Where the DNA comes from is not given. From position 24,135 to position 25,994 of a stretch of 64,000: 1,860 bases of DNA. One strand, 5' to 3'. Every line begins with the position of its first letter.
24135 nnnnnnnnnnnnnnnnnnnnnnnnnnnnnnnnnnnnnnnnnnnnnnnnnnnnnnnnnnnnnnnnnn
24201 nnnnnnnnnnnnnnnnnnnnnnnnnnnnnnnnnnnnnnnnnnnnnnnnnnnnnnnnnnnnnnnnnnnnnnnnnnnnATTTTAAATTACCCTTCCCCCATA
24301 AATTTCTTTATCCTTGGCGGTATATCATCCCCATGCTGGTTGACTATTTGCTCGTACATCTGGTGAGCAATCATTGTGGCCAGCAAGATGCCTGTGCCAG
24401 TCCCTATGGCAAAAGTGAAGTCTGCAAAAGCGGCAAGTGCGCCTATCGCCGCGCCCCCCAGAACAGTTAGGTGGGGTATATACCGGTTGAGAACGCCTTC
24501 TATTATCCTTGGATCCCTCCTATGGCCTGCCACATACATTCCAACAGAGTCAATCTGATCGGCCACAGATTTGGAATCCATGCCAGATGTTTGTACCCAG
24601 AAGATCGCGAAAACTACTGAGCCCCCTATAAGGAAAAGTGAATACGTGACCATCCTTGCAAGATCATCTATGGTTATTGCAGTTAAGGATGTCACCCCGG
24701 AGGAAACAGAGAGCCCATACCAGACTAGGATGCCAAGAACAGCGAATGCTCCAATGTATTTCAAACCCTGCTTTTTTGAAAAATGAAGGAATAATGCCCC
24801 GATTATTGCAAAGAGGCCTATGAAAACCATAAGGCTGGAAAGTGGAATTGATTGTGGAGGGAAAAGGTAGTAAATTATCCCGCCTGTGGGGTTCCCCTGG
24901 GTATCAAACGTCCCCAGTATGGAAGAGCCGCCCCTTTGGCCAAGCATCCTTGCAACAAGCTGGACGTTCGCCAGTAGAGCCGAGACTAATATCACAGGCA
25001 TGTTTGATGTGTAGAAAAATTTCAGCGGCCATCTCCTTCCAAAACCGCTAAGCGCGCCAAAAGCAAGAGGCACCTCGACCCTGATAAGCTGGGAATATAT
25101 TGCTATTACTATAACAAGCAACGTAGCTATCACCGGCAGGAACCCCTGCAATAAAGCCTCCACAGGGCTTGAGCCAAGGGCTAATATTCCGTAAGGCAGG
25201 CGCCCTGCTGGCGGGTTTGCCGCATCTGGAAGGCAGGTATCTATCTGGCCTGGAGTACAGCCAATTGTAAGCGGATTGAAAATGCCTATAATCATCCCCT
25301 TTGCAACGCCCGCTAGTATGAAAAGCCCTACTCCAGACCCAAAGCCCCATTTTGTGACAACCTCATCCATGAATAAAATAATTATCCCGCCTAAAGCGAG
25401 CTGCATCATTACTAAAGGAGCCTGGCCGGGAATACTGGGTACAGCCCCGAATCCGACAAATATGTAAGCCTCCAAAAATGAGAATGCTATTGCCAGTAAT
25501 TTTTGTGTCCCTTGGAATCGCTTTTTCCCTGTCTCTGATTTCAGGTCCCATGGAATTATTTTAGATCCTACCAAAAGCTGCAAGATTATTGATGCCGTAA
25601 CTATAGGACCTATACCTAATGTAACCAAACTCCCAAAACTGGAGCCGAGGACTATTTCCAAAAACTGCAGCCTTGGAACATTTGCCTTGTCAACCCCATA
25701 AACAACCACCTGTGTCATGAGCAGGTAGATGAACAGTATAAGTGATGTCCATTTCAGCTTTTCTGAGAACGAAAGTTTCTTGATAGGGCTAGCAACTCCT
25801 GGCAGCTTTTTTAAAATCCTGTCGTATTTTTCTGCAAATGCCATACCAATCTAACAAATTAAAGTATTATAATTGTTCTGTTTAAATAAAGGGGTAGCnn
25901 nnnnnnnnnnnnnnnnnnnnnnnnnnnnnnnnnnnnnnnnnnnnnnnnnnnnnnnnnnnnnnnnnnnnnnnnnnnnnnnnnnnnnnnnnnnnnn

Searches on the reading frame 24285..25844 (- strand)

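Call 31: search_protein_families(library=pfam, proteins=[window:24285-25844:-], max_evalue=0.01)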
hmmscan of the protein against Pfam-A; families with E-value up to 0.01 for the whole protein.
window:24285-25844:- (519 aa): 2 families
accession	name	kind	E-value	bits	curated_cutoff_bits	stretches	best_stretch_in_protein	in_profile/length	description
PF00344.25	SecY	-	1.6e-58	199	32.2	1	72-497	1-306/306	SecY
PF10559.14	Plug_translocon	-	0.00053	20.2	22.1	1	38-71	1-35/35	Plug domain of Sec61p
